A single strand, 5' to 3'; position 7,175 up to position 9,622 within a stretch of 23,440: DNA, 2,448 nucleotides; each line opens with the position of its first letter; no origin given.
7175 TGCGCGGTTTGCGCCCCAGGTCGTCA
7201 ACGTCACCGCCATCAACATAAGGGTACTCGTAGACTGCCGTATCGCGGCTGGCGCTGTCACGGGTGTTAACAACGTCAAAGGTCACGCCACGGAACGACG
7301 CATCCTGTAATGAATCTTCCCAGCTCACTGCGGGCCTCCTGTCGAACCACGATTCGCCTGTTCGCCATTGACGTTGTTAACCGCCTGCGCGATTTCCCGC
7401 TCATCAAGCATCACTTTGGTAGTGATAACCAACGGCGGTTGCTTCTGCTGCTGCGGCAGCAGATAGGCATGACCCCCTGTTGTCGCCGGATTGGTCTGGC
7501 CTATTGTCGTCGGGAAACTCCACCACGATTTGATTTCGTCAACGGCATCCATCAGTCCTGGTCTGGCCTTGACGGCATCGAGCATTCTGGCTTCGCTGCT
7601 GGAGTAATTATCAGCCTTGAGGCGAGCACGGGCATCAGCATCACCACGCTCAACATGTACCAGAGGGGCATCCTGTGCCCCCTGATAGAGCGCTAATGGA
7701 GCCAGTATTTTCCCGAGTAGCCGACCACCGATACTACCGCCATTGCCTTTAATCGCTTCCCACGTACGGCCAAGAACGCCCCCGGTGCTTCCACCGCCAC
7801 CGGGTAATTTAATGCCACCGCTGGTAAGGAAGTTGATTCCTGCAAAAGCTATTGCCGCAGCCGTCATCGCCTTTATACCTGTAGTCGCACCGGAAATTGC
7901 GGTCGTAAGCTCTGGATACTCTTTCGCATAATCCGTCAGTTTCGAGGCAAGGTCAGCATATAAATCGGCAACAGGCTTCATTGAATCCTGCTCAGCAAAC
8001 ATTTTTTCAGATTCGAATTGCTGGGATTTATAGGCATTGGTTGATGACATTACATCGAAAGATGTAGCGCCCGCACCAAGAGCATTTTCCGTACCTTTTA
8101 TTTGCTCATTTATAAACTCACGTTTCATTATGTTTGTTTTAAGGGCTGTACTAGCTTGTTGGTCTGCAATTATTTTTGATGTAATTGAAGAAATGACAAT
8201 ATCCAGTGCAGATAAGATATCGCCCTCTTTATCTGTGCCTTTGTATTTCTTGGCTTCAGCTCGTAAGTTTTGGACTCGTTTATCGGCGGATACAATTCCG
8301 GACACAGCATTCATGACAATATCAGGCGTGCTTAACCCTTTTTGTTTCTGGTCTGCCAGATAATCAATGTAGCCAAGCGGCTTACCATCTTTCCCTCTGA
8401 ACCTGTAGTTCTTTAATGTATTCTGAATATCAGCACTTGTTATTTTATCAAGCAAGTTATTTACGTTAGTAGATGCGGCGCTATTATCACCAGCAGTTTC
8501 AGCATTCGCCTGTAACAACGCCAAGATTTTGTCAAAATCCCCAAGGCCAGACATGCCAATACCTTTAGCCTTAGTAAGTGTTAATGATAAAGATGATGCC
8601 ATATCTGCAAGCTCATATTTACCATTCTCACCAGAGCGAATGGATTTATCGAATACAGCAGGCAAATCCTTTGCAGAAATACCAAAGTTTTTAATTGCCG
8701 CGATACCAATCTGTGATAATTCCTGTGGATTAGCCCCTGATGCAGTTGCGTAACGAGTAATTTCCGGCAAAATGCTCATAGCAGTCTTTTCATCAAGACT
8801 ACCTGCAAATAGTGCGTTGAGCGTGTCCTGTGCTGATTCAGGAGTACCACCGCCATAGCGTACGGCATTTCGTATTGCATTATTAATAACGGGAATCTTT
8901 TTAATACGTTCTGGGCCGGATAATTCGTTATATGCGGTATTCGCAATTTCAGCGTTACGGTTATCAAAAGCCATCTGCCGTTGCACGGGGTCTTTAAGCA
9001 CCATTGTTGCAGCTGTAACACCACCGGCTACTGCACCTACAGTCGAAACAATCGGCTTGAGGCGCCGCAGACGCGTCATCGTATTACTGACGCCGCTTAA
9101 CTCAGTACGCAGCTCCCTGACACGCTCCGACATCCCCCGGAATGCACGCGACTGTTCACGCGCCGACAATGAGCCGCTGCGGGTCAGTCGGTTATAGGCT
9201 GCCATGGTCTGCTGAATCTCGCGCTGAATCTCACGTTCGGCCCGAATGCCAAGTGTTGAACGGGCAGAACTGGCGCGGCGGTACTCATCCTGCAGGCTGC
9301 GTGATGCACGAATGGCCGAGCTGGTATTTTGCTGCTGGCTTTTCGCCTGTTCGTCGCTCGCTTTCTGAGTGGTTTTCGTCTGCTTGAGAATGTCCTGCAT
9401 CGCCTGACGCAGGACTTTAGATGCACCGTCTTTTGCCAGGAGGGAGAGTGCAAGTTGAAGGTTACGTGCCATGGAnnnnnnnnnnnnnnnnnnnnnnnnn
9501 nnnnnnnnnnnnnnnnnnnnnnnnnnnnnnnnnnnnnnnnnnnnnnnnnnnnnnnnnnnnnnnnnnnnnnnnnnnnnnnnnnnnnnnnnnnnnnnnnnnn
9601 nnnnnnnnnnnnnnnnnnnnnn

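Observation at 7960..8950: AT-rich ~1-kb block embedded in-frame in the tape-measure gene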

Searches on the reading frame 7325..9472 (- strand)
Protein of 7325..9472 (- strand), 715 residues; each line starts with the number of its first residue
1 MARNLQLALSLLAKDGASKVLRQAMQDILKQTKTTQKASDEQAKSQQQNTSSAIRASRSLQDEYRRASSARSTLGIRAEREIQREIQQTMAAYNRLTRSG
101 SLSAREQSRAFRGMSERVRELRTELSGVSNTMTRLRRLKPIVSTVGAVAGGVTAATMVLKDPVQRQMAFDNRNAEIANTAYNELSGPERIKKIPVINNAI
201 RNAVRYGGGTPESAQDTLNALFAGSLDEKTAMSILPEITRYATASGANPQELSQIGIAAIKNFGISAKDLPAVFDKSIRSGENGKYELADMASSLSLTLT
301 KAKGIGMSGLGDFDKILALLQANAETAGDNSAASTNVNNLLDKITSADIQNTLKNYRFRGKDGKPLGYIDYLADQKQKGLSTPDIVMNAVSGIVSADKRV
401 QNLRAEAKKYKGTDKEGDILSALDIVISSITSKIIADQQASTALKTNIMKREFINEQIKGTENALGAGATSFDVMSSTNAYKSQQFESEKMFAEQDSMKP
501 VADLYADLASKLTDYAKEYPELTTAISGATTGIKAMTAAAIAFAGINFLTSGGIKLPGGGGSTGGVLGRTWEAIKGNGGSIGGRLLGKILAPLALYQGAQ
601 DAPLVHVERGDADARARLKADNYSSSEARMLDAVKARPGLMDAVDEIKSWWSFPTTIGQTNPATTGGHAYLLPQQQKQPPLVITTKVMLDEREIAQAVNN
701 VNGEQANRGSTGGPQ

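Call 8: search_protein_families(library=pfam, proteins=[window:7325-9472:-], max_evalue=0.1)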
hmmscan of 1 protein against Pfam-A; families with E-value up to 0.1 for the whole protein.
window:7325-9472:- (715 aa): 1 family
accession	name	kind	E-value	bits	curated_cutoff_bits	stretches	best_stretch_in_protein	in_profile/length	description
PF10145.14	PhageMin_Tail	-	5.1e-16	59.6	33.2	1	208-397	8-188/201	Phage-related minor tail protein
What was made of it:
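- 7325..9472 (-): Tail tape measure protein gene, 715 aa. PF10145 hit at 59.6 bits against a cut-off of 33.2 (call 8).
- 8282..8851 (-): PF10145 PhageMin_Tail core, residues 208-397. Call 8.
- On Tail tape measure protein, PF10145/TP901-type core: 59.6 bits against 33.2, aa 208-397 (call 8).
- Identity: PF10145 at aa 208-397 (call 8).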

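Call 10: find_homologous_proteins(query=window:7328-9472:-)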
Query window:7328-9472:- (715 aa): 540 proteins with E <= 0.001 among 8000 candidates; the best 120 are listed.
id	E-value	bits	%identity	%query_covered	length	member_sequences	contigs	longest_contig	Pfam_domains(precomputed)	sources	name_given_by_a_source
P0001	0.0e+0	1467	97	100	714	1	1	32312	PF10145.15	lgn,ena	-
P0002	0.0e+0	1467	97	100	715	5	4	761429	PF10145.15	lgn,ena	-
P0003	0.0e+0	1466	97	100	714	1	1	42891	PF10145.15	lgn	-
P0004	0.0e+0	1464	97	100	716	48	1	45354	PF10145.15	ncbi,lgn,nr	ncbi:phage tail tape measure protein [Escherichia coli]|nr:phage tail tape measure protein [Escheric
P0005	0.0e+0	1464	97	100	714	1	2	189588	PF10145.15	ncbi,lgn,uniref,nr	ncbi:TPA: phage tail tape measure protein [Citrobacter braakii]|uniref:phage tail tape measure prote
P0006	0.0e+0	1458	96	100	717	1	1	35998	PF10145.15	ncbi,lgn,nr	ncbi:phage tail tape measure protein [Salmonella enterica]|nr:phage tail tape measure protein [Salmo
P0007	0.0e+0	1453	96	100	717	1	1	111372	PF10145.15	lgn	-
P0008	0.0e+0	1452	96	100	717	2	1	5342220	PF10145.15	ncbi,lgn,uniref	ncbi:phage tail tape measure protein [Citrobacter meridianamericanus]|uniref:phage tail tape measure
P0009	0.0e+0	1451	95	100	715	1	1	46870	PF10145.15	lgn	-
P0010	0.0e+0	1443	95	100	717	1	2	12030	PF10145.15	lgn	-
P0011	0.0e+0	1383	90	100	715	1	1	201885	PF10145.15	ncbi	ncbi:TPA: phage tail tape measure protein [Citrobacter freundii]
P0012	0.0e+0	1372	90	100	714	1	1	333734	PF10145.15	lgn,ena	-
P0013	0.0e+0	1356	89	100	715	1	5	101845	PF10145.15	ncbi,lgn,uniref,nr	ncbi:phage tail tape measure protein [Enterobacter roggenkampii]|uniref:Phage tail tape measure prot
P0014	0.0e+0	1354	89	100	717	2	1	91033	PF10145.15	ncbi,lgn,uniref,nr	ncbi:phage tail tape measure protein [Kluyvera ascorbata]|uniref:Phage tail tape measure protein n=1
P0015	0.0e+0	1353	89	100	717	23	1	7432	PF10145.15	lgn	-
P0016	0.0e+0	1353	89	100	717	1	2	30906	PF10145.15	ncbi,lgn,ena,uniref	ncbi:phage tail tape measure protein [Kluyvera georgiana]|uniref:phage tail tape measure protein n=1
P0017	0.0e+0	1347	88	100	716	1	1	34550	PF10145.15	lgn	-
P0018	0.0e+0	1346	89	100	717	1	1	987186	PF10145.15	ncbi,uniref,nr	ncbi:phage tail tape measure protein [Citrobacter europaeus]|uniref:phage tail tape measure protein 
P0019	0.0e+0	1345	89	100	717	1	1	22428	PF10145.15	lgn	-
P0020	0.0e+0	1329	87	100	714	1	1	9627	PF10145.15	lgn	-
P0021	0.0e+0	1329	87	100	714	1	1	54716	PF10145.15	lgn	-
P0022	0.0e+0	1328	87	100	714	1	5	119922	PF10145.15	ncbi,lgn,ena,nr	ncbi:phage tail tape measure protein [Escherichia coli]|nr:phage tail tape measure protein [Escheric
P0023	0.0e+0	1319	87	100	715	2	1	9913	PF10145.15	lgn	-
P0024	0.0e+0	1310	87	100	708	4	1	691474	PF10145.15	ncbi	ncbi:phage tail tape measure protein [Salmonella enterica]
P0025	0.0e+0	1241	81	100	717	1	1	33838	PF10145.15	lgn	-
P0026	0.0e+0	1237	81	100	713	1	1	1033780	PF10145.15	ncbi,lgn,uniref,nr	ncbi:phage tail tape measure protein [Enterobacter roggenkampii]|uniref:phage tail tape measure prot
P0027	0.0e+0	1234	81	100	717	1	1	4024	PF10145.15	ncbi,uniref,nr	ncbi:phage tail tape measure protein [Enterobacter roggenkampii]|uniref:Phage-related minor tail pro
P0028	0.0e+0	1231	81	100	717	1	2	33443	PF10145.15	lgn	-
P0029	0.0e+0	1229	81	100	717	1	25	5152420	PF10145.15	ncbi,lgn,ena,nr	ncbi:TPA: phage tail tape measure protein [Citrobacter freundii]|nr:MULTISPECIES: phage tail tape me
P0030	0.0e+0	1229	81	100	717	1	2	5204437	PF10145.15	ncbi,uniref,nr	ncbi:phage tail tape measure protein [Citrobacter freundii]|uniref:phage tail tape measure protein n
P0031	0.0e+0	1228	81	100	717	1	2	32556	PF10145.15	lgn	-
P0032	0.0e+0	1227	81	100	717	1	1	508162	PF10145.15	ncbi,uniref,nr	ncbi:phage tail tape measure protein [Citrobacter farmeri]|uniref:phage tail tape measure protein n=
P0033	0.0e+0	1225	81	100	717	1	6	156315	PF10145.15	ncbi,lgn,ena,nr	ncbi:TPA: phage tail tape measure protein [Escherichia coli]|nr:phage tail tape measure protein [Esc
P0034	0.0e+0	1225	81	100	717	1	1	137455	PF10145.15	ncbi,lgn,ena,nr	ncbi:TPA: phage tail tape measure protein [Citrobacter freundii]|nr:phage tail tape measure protein 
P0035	0.0e+0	1222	80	100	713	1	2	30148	PF10145.15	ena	-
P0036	0.0e+0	1222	80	100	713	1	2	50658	PF10145.15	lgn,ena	-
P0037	0.0e+0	1220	80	100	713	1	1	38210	PF10145.15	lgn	-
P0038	0.0e+0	1220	80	100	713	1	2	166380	PF10145.15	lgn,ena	-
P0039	0.0e+0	1218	79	100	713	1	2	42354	PF10145.15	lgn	-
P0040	0.0e+0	1217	80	100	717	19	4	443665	PF10145.15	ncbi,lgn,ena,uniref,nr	ncbi:TPA: phage tail tape measure protein [Escherichia coli]|uniref:phage tail tape measure protein 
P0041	0.0e+0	1217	80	100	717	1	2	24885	PF10145.15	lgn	-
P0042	0.0e+0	1217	80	100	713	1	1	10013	PF10145.15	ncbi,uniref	ncbi:phage tail tape measure protein [Enterobacter roggenkampii]|uniref:phage tail tape measure prot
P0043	0.0e+0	1217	80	100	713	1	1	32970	PF10145.15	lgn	-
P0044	0.0e+0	1216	80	100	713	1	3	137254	PF10145.15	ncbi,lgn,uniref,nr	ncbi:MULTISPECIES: phage tail tape measure protein [Enterobacter]|uniref:phage tail tape measure pro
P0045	0.0e+0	1216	80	100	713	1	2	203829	PF10145.15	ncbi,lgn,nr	ncbi:phage tail tape measure protein [Escherichia coli]|nr:phage tail tape measure protein [Escheric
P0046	0.0e+0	1216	80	100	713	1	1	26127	PF10145.15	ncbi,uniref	ncbi:phage tail tape measure protein [Enterobacter kobei]|uniref:phage tail tape measure protein n=1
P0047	0.0e+0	1215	80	100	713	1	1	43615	PF10145.15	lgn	-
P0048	0.0e+0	1215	80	100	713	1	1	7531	PF10145.15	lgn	-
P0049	0.0e+0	1214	80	100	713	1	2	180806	PF10145.15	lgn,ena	-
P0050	0.0e+0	1213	80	100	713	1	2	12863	PF10145.15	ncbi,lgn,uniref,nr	ncbi:phage tail tape measure protein [Enterobacter cloacae]|uniref:phage tail tape measure protein n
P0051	0.0e+0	1212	80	100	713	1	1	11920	PF10145.15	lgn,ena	-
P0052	0.0e+0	1212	80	100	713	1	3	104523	PF10145.15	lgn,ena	-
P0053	0.0e+0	1211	80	100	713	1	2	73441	PF10145.15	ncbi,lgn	-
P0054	0.0e+0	1211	80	100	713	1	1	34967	PF10145.15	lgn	-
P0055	0.0e+0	1210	79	100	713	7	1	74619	PF10145.15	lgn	-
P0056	0.0e+0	1209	79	100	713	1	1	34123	PF10145.15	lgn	-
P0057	0.0e+0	1209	79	100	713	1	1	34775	PF10145.15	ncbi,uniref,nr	ncbi:phage tail tape measure protein [Enterobacter roggenkampii]|uniref:phage tail tape measure prot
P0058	0.0e+0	1209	80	100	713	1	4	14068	PF10145.15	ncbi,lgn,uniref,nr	ncbi:phage tail tape measure protein [Cronobacter sakazakii]|uniref:phage tail tape measure protein 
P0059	0.0e+0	1205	81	98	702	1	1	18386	PF10145.15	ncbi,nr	ncbi:TPA: phage tail tape measure protein, partial [Citrobacter freundii]|nr:phage tail tape measure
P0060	0.0e+0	1196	81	97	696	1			PF10145.15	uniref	uniref:phage tail tape measure protein n=2 Tax=Enterobacteriaceae TaxID=543 RepID=UPI0023AEF5BB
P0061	0.0e+0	1167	78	100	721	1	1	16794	PF10145.15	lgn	-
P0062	0.0e+0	1160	77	100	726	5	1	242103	PF10145.15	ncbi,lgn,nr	ncbi:TPA: phage tail tape measure protein [Citrobacter farmeri]|nr:phage tail tape measure protein [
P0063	0.0e+0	1151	72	100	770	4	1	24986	PF10145.15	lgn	-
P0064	0.0e+0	1125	74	100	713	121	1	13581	PF10145.15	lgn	-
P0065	0.0e+0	1117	73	100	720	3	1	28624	PF10145.15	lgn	-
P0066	0.0e+0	1106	72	100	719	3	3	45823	PF10145.15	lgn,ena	-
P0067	0.0e+0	1084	72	100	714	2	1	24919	PF10145.15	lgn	-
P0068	0.0e+0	1081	73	100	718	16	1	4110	PF10145.15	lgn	-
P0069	0.0e+0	1076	73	100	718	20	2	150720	PF10145.15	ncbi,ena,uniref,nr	ncbi:phage tail tape measure protein [Enterobacter asburiae]|uniref:phage tail tape measure protein 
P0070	0.0e+0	1035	70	100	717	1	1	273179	PF10145.15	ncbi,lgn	ncbi:TPA: phage tail tape measure protein [Yersinia enterocolitica]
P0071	0.0e+0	1034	69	100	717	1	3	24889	PF10145.15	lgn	-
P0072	0.0e+0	1034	71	100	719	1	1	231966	PF10145.15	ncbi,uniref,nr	ncbi:phage tail tape measure protein [Trabulsiella odontotermitis]|uniref:phage tail tape measure pr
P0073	0.0e+0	1034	69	100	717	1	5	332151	PF10145.15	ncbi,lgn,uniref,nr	ncbi:phage tail tape measure protein [Citrobacter braakii]|uniref:phage tail tape measure protein n=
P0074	0.0e+0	1033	69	100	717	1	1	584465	PF10145.15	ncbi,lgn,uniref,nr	ncbi:phage tail tape measure protein [Citrobacter sp. AATXR]|uniref:phage tail tape measure protein 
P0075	0.0e+0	1032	69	100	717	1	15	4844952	PF10145.15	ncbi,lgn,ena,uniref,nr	ncbi:phage tail tape measure protein [Enterobacter roggenkampii]|uniref:phage tail tape measure prot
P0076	0.0e+0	1032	69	100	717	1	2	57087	PF10145.15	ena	-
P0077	0.0e+0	1032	69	100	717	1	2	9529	PF10145.15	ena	-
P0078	0.0e+0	1031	69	100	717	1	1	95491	PF10145.15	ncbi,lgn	ncbi:MAG: phage tail tape measure protein [Citrobacter portucalensis]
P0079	0.0e+0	1031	69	100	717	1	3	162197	PF10145.15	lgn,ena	-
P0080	0.0e+0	1030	69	100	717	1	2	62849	PF10145.15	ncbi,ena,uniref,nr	ncbi:phage tail tape measure protein [Kluyvera ascorbata]|uniref:phage tail tape measure protein n=1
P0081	0.0e+0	1029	69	100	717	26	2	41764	PF10145.15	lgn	-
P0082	5.4e-293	992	68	100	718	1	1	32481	PF10145.15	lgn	-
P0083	1.5e-291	987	67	100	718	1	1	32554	PF10145.15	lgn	-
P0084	1.8e-291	987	67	100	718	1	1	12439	PF10145.15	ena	-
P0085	1.8e-291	987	67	100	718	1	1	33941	PF10145.15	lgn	-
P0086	2.4e-291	986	67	100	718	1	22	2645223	PF10145.15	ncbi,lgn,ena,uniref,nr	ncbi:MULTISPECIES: phage tail tape measure protein [Enterobacteriaceae]|uniref:phage tail tape measu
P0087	2.5e-291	986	67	100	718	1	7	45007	PF10145.15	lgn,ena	-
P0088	4.2e-291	985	67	100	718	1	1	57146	PF10145.15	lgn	-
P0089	8.3e-291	984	67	100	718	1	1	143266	PF10145.15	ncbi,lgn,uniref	ncbi:phage tail tape measure protein [Enterobacter roggenkampii]|uniref:phage tail tape measure prot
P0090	3.4e-290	982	67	100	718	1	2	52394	PF10145.15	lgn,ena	-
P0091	3.8e-290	982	67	100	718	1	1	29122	PF10145.15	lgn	-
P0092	7.4e-290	981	67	100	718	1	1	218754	PF10145.15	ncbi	-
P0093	8.9e-290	981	67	100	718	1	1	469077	PF10145.15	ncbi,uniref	ncbi:phage tail tape measure protein [Enterobacter quasiroggenkampii]|uniref:phage tail tape measure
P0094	3.5e-289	979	66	100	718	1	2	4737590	PF10145.15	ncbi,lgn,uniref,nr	ncbi:phage tail tape measure protein [Enterobacter roggenkampii]|uniref:phage tail tape measure prot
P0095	1.1e-288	977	66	100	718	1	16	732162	PF10145.15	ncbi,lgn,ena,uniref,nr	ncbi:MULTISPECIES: phage tail tape measure protein [Enterobacter]|uniref:phage tail tape measure pro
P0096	1.1e-283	961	65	100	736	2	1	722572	PF10145.15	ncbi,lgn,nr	ncbi:phage tail tape measure protein [Salmonella enterica subsp. enterica serovar Kentucky]|nr:phage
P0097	4.4e-282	956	75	78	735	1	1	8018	PF10145.15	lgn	-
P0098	9.1e-282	955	63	100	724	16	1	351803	PF10145.15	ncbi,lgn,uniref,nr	ncbi:phage tail tape measure protein [Pectobacterium brasiliense]|uniref:phage tail tape measure pro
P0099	9.8e-282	954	63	100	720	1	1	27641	PF10145.15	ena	-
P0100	7.1e-281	952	91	68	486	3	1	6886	PF10145.15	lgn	-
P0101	1.7e-280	950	65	100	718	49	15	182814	PF10145.15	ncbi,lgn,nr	ncbi:TPA: phage tail tape measure protein [Citrobacter freundii]|nr:phage tail tape measure protein 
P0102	1.2e-279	948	63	100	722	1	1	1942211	PF10145.15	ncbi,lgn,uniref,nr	ncbi:phage tail tape measure protein [Pectobacterium brasiliense]|uniref:phage tail tape measure pro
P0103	1.0e-275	935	63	100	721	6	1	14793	PF10145.15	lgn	-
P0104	4.0e-275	933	64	100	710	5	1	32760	PF10145.15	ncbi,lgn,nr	ncbi:phage tail tape measure protein [Shigella sonnei]|nr:phage tail tape measure protein [Shigella 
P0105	1.6e-274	931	74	78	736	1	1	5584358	PF10145.15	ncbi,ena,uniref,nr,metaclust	ncbi:phage tail length tape measure protein [Citrobacter amalonaticus Y19]|uniref:Phage tail length 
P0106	1.8e-274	930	64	100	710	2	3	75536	PF10145.15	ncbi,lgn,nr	ncbi:phage tail tape measure protein [Shigella sonnei]|nr:phage tail tape measure protein [Escherich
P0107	8.9e-274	928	63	100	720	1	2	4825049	PF10145.15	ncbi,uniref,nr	ncbi:phage tail tape measure protein [Dickeya oryzae]|uniref:Phage tail tape measure protein n=1 Tax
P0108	1.5e-273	927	63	100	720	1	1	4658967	PF10145.15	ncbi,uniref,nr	ncbi:phage tail tape measure protein [Dickeya zeae]|uniref:phage tail tape measure protein n=1 Tax=D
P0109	1.4e-271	921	62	100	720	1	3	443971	PF10145.15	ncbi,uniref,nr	ncbi:phage tail tape measure protein [Dickeya dianthicola]|uniref:phage tail tape measure protein n=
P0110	1.2e-270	918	63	100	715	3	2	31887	PF10145.15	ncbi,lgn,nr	ncbi:phage tail tape measure protein [Shigella sonnei]|nr:phage tail tape measure protein [Shigella 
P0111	4.1e-267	906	62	100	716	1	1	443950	PF10145.15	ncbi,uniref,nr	ncbi:phage tail tape measure protein [Dickeya dianthicola]|uniref:phage tail tape measure protein n=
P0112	6.6e-267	905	62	100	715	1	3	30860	PF10145.15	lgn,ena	-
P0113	2.2e-262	891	65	100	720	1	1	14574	PF10145.15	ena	-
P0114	2.9e-260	884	64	100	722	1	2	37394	PF10145.15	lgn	-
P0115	2.2e-259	881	64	100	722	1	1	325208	PF10145.15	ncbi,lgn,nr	ncbi:phage tail tape measure protein [Salmonella enterica subsp. enterica serovar Montevideo]|nr:pha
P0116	2.3e-259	881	64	100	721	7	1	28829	PF10145.15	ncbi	-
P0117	3.2e-259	880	59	100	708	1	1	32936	PF10145.15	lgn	-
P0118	1.0e-258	878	59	100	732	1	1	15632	PF10145.15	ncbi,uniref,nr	ncbi:phage tail tape measure protein [Citrobacter portucalensis]|uniref:phage tail tape measure prot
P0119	1.4e-256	871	71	77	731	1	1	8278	PF10145.15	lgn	-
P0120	9.9e-256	869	71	77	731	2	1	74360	PF10145.15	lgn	-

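Call 11: find_related_loci(query=window:7328-9472:-, collection=genome_contigs, flank=6000)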
Query window:7328-9472:- (715 aa) in genome_contigs; peptide patterns used: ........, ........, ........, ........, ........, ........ (x = any residue, [..] = any of these).
33 stretches matched a pattern; 5 encode a relative of the query (tblastn E <= 1e-3); 5 distinct loci.
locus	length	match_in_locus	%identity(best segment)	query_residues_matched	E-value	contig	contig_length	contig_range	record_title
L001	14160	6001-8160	73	1-715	0e+0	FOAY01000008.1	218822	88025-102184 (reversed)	Kosakonia sacchari strain SP1 genome assembly, contig: Ga0060208_108, whole genome shotgun sequence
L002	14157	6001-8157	71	1-715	0e+0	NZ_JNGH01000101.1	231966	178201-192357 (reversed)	Trabulsiella odontotermitis strain 01 SAMPLE01_CONTIG_121, whole genome shotgun sequence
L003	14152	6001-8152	66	1-715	0e+0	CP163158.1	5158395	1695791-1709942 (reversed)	Citrobacter murliniae strain 24249 chromosome, complete genome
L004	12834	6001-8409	64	1-715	0e+0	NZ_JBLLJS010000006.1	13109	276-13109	MAG: Symbiopectobacterium sp. isolate Tser Symbiopectobacterium_sp_Tser_06, whole genome shotgun sequence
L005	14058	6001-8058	53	1-671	2e-135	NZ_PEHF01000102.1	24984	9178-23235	Candidatus Symbiopectobacterium sp. 'North America' n58_c_3.6, whole genome shotgun sequence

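Call 15: find_encoding_contigs(protein=P0115, flank=8000, max_places=2)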
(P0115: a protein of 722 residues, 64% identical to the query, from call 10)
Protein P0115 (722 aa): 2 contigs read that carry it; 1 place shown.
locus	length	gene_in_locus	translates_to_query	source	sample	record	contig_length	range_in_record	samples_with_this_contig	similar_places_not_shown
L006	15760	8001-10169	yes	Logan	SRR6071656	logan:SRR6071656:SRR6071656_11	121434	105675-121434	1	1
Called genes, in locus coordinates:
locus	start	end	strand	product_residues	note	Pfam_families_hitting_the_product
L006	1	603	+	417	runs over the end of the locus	PF04233:Phage_Mu_F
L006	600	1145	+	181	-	PF05069:Phage_tail_S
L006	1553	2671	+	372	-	PF10123:Mu-like_Pro_N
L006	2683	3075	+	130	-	-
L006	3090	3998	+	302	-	PF10124:Mu-like_gpT, PF25209:Phage_capsid_4, PF10124:Mu-like_gpT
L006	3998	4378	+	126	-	PF17891:FluMu_N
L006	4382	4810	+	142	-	PF07030:Phage_Mu_Gp36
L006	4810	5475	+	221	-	PF08873:Phage_Mu_Gp37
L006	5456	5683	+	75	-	PF10948:DUF2635 (weak)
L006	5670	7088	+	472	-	PF04984:Phage_sheath_1, PF17482:Phage_sheath_1C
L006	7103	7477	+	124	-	-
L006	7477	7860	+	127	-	-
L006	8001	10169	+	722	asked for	PF10145:PhageMin_Tail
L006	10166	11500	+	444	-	PF07157:DNA_circ_N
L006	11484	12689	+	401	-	PF21683:GpP-like_1st, PF22255:Gp44-like_2nd, PF22630:NMB1110_3rd, PF22174:NMB1110-like_C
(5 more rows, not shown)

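Call 16: find_encoding_contigs(protein=P0011, flank=8000, max_places=2)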
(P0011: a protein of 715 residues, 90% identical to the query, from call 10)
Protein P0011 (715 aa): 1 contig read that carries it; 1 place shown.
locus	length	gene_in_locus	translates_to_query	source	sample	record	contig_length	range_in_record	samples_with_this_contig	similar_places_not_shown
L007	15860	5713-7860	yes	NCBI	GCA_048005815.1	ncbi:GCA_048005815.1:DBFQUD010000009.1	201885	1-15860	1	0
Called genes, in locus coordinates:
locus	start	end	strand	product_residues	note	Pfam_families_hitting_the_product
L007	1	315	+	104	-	PF10123:Mu-like_Pro_N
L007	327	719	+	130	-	-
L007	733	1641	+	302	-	PF10124:Mu-like_gpT, PF25209:Phage_capsid_4, PF10124:Mu-like_gpT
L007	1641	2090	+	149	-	PF17891:FluMu_N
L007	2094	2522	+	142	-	PF07030:Phage_Mu_Gp36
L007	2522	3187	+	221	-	PF08873:Phage_Mu_Gp37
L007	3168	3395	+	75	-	PF10948:DUF2635 (weak)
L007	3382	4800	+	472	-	PF04984:Phage_sheath_1, PF17482:Phage_sheath_1C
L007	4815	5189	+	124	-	-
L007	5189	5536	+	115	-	-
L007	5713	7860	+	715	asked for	PF10145:PhageMin_Tail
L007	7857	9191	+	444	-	PF07157:DNA_circ_N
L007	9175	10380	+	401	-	PF21683:GpP-like_1st, PF22255:Gp44-like_2nd, PF22630:NMB1110_3rd, PF22174:NMB1110-like_C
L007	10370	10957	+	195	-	PF06890:Phage_Mu_Gp45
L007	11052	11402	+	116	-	PF07409:GP46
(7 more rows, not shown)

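Call 17: find_encoding_contigs(protein=P0029, flank=8000, max_places=2)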
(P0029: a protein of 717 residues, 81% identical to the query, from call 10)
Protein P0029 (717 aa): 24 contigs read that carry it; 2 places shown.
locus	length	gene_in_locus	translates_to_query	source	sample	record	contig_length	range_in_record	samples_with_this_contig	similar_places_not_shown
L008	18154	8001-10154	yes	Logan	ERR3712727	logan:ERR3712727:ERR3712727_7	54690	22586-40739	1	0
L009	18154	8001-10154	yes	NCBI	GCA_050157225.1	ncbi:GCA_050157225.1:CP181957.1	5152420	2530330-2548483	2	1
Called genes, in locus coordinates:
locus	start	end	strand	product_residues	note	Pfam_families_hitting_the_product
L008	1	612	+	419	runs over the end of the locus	PF04233:Phage_Mu_F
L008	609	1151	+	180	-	PF05069:Phage_tail_S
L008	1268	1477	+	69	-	PF04971:Phage_holin_2_1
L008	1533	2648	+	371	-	PF10123:Mu-like_Pro_N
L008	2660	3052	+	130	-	-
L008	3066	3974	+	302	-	PF10124:Mu-like_gpT, PF25209:Phage_capsid_4, PF10124:Mu-like_gpT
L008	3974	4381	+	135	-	PF17891:FluMu_N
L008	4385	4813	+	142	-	PF07030:Phage_Mu_Gp36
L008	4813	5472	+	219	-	PF08873:Phage_Mu_Gp37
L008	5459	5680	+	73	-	PF10948:DUF2635 (weak)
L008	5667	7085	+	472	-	PF04984:Phage_sheath_1, PF17482:Phage_sheath_1C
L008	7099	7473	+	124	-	-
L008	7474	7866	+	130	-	-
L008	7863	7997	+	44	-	-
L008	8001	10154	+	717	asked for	PF10145:PhageMin_Tail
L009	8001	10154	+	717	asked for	PF10145:PhageMin_Tail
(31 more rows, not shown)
